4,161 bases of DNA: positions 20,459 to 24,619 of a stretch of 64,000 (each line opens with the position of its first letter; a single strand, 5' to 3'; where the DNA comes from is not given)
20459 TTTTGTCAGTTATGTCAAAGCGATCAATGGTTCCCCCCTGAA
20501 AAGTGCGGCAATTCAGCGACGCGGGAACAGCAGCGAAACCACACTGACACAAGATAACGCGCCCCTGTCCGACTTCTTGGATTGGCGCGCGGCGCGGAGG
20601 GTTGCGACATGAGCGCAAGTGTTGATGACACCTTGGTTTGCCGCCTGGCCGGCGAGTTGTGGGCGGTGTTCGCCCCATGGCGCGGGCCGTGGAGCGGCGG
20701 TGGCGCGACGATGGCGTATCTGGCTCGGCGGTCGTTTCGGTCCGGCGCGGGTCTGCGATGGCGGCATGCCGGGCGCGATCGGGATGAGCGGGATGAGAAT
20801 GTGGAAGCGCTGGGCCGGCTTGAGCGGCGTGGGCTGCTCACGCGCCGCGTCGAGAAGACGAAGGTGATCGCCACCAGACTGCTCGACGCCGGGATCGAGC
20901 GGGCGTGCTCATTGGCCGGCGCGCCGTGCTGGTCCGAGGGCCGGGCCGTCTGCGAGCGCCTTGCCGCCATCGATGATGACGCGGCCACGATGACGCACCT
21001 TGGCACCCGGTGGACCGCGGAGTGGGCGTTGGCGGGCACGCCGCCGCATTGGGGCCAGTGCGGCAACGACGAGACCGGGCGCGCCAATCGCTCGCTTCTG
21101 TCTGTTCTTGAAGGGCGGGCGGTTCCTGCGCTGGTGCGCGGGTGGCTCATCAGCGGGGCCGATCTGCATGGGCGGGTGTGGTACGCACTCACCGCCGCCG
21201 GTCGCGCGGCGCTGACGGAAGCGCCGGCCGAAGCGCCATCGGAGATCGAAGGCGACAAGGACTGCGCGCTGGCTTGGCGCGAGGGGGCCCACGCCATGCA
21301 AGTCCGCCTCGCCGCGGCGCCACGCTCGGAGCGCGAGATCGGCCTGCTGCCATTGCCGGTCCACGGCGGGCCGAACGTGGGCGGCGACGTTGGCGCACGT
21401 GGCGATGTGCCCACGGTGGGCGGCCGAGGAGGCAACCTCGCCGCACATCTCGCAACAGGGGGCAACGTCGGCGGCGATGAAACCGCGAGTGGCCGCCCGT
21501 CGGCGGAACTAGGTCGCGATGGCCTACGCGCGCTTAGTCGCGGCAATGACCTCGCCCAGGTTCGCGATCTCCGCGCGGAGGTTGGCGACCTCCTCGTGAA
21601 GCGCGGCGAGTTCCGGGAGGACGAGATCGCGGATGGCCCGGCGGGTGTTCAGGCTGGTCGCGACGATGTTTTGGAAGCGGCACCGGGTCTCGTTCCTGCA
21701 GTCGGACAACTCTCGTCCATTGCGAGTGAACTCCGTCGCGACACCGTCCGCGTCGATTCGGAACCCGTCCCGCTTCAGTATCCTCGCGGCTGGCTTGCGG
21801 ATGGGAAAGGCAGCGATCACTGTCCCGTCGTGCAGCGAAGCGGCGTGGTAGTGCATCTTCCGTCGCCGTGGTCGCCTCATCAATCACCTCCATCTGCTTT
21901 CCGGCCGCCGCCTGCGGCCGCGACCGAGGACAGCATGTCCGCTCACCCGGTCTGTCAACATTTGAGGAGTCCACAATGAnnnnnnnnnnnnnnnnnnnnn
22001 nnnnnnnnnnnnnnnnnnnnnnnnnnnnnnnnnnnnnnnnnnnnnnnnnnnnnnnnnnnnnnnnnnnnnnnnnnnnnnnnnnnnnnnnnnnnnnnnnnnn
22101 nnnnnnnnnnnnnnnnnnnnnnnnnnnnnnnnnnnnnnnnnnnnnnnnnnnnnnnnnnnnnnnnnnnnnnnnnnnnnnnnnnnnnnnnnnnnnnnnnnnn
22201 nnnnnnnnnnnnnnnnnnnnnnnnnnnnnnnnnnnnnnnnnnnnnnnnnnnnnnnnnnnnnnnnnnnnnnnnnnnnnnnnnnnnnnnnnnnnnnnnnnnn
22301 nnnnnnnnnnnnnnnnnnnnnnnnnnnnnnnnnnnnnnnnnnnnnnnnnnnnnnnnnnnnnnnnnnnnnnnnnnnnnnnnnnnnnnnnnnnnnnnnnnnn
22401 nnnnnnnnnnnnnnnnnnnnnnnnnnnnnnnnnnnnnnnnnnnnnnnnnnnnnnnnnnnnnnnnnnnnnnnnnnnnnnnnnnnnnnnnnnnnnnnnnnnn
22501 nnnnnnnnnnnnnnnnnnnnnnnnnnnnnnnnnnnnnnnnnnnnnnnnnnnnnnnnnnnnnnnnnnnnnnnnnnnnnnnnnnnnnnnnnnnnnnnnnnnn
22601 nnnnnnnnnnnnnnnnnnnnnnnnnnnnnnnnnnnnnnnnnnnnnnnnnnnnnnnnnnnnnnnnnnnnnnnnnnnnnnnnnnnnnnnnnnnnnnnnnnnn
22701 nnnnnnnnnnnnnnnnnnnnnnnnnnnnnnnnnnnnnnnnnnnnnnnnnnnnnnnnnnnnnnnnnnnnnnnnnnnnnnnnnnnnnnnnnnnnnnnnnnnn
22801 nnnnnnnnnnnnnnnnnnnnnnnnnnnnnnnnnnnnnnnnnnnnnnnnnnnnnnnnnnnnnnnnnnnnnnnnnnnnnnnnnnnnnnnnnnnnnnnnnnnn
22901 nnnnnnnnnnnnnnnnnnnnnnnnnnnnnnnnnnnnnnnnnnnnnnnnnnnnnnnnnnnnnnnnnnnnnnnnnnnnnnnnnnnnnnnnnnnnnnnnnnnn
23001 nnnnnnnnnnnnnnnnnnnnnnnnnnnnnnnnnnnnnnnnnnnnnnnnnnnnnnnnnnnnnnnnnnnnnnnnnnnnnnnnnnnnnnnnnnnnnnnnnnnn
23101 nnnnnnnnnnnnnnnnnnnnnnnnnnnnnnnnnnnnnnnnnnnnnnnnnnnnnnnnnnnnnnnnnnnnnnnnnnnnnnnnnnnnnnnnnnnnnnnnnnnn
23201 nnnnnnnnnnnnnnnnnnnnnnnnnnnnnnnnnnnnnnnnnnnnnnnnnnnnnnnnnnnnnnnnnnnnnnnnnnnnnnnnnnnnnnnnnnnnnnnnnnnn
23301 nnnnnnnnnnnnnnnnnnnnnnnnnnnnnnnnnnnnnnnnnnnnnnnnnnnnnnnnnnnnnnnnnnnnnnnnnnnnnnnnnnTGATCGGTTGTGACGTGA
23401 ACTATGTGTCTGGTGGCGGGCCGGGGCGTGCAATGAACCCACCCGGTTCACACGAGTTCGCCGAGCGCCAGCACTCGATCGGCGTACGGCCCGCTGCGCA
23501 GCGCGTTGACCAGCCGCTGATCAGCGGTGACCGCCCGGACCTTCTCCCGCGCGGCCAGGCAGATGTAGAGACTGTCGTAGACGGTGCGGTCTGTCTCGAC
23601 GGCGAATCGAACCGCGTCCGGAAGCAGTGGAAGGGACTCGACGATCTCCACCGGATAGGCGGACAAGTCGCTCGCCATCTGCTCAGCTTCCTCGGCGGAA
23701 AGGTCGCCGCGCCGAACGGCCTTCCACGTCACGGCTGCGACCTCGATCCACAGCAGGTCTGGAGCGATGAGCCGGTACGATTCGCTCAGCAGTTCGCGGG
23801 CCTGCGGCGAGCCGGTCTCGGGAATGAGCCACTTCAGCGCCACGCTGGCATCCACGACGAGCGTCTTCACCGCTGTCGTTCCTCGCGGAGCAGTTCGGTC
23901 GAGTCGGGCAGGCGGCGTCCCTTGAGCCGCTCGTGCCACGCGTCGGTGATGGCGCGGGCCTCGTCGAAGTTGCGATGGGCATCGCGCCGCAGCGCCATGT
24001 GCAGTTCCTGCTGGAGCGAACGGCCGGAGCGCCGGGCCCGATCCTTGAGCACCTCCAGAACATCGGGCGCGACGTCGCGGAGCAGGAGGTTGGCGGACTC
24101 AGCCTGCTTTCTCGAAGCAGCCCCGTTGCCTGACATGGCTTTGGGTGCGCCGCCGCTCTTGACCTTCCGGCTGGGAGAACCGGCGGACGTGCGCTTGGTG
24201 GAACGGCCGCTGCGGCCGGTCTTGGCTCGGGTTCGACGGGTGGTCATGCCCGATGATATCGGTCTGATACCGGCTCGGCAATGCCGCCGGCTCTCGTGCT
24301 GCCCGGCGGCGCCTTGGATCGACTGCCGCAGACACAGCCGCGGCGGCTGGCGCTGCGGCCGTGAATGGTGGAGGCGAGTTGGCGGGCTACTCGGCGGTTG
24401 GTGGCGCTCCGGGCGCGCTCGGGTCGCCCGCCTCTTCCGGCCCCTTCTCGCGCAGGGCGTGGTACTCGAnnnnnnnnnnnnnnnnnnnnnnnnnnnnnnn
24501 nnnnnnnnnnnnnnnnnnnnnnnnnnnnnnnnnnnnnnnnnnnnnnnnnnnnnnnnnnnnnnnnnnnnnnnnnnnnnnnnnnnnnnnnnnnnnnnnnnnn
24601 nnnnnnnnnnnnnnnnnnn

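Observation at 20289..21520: Iteron array plus adjacent double winged-helix ORF: a plasmid-style replication origin inside the prophage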

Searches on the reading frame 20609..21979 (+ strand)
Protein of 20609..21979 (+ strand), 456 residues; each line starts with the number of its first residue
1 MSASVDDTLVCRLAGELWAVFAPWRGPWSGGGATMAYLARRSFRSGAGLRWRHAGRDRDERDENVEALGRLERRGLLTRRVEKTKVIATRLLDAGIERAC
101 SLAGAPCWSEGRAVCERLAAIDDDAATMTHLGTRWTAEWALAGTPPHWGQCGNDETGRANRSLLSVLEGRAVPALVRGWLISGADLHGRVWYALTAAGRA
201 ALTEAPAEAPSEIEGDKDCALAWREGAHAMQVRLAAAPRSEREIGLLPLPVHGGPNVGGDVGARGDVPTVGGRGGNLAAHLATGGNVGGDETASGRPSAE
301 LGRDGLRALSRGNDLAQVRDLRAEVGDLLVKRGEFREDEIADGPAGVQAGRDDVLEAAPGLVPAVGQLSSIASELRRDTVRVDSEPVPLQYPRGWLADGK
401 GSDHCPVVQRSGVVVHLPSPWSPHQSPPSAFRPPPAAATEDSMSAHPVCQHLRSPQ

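Call 15: search_protein_families(library=pfam, max_evalue=0.01, proteins=[window:20609-21979:+])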
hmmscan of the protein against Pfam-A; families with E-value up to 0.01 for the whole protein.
window:20609-21979:+ (456 aa): 0 families

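Call 16: find_homologous_proteins(query=window:20609-21979:+)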
Query window:20609-21979:+ (456 aa): 39 proteins with E <= 0.001 among 8000 candidates.
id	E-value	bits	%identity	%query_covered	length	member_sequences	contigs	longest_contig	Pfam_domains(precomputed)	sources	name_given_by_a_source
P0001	0.0e+0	1022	100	100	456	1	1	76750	-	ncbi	-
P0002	8.7e-159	548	84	65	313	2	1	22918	-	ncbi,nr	ncbi:MAG: hypothetical protein IT430_00100 [Phycisphaerales bacterium]|nr:hypothetical protein [Phyc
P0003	2.8e-158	546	82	67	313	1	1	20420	-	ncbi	-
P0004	7.0e-156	538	82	66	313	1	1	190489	-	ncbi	-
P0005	1.4e-155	537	82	67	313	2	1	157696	-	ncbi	-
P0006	1.5e-155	537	79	67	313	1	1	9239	-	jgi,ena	-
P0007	8.7e-155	535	80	67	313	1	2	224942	-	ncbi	-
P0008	7.0e-154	532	80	66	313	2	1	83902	-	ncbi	-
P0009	1.9e-153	530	80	66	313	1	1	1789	-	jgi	-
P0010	8.5e-153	528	81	66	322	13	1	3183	-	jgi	-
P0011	1.2e-152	528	83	65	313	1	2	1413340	-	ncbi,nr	ncbi:MAG: hypothetical protein KJZ69_15650 [Phycisphaerales bacterium]|nr:hypothetical protein [Phyc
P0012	1.2e-151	524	79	67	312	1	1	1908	-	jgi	-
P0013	9.8e-150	518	77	67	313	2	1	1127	-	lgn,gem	-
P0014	8.2e-149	515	78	66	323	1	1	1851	-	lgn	-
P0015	2.6e-148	513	82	65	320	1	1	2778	-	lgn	-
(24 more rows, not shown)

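Call 22: find_related_loci(query=A1, collection=genome_contigs, flank=10000)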
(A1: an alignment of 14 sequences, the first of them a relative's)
Query A1 (456 aa) in genome_contigs; peptide patterns used: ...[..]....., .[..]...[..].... (x = any residue, [..] = any of these).
65 stretches matched a pattern; 24 encode a relative of the query (tblastn E <= 1e-3); 24 distinct loci.
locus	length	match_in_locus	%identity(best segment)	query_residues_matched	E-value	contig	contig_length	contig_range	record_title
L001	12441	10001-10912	83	1-303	3e-153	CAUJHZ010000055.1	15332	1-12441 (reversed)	MAG: Planctomycetota bacterium isolate KLAP200 genome assembly, contig: KLAP200_300638, whole genome shotgun sequence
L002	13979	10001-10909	83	1-303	4e-153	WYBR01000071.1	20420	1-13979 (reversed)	MAG: Vicinamibacteraceae bacterium isolate PLA1 k127_315834, whole genome shotgun sequence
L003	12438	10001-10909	84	1-303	7e-152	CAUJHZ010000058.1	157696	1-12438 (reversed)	MAG: Planctomycetota bacterium isolate KLAP200 genome assembly, contig: KLAP200_19754, whole genome shotgun sequence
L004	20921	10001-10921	80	1-307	8e-151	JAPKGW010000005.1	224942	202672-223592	MAG: Phycisphaerales bacterium isolate PDA_C_MAG.101 MAG.101_5, whole genome shotgun sequence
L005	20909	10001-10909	81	1-303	1e-148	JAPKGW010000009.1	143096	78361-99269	MAG: Phycisphaerales bacterium isolate PDA_C_MAG.101 MAG.101_9, whole genome shotgun sequence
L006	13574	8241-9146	81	1-298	7e-148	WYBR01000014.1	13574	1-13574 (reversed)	MAG: Vicinamibacteraceae bacterium isolate PLA1 k127_47891, whole genome shotgun sequence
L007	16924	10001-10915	82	1-295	2e-146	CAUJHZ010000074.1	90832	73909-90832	MAG: Planctomycetota bacterium isolate KLAP200 genome assembly, contig: KLAP200_626855, whole genome shotgun sequence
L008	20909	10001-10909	83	1-303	2e-146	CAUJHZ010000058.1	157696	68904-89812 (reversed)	MAG: Planctomycetota bacterium isolate KLAP200 genome assembly, contig: KLAP200_19754, whole genome shotgun sequence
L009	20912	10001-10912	80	1-304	7e-146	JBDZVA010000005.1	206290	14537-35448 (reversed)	MAG: Planctomycetaceae bacterium isolate PE_seawater30 NODE_11_length_206290, whole genome shotgun sequence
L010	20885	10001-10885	79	1-295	5e-144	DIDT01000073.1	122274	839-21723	MAG TPA_asm: Phycisphaerales bacterium UBA5793 UBA5793_contig_123, whole genome shotgun sequence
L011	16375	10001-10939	80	1-303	1e-143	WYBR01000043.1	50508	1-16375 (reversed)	MAG: Vicinamibacteraceae bacterium isolate PLA1 k127_205311, whole genome shotgun sequence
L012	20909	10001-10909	80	1-303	3e-143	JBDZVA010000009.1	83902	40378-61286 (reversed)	MAG: Planctomycetaceae bacterium isolate PE_seawater30 NODE_64_length_83902, whole genome shotgun sequence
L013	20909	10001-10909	82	1-303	1e-140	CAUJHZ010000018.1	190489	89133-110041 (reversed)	MAG: Planctomycetota bacterium isolate KLAP200 genome assembly, contig: KLAP200_572965, whole genome shotgun sequence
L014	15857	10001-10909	71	1-303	7e-135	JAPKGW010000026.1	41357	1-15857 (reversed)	MAG: Phycisphaerales bacterium isolate PDA_C_MAG.101 MAG.101_26, whole genome shotgun sequence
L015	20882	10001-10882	70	1-294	3e-127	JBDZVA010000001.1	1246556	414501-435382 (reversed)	MAG: Planctomycetaceae bacterium isolate PE_seawater30 NODE_1_length_1246556, whole genome shotgun sequence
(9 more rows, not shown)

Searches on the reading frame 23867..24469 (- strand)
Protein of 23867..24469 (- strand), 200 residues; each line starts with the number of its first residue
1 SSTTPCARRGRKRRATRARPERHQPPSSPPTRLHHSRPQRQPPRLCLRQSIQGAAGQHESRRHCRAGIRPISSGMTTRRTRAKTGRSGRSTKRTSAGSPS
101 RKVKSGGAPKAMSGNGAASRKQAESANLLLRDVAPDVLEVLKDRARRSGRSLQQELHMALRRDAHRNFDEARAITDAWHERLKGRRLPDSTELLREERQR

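Call 65: search_protein_families(library=pfam, max_evalue=0.01, proteins=[window:23867-24469:-])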
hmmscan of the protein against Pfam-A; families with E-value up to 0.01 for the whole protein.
window:23867-24469:- (200 aa): 1 family
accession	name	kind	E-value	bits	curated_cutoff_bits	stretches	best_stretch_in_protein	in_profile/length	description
PF22513.2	FitA-like_RHH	-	1.3e-06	28.7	27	1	126-162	1-37/39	Antitoxin FitA-like, ribbon-helix-helix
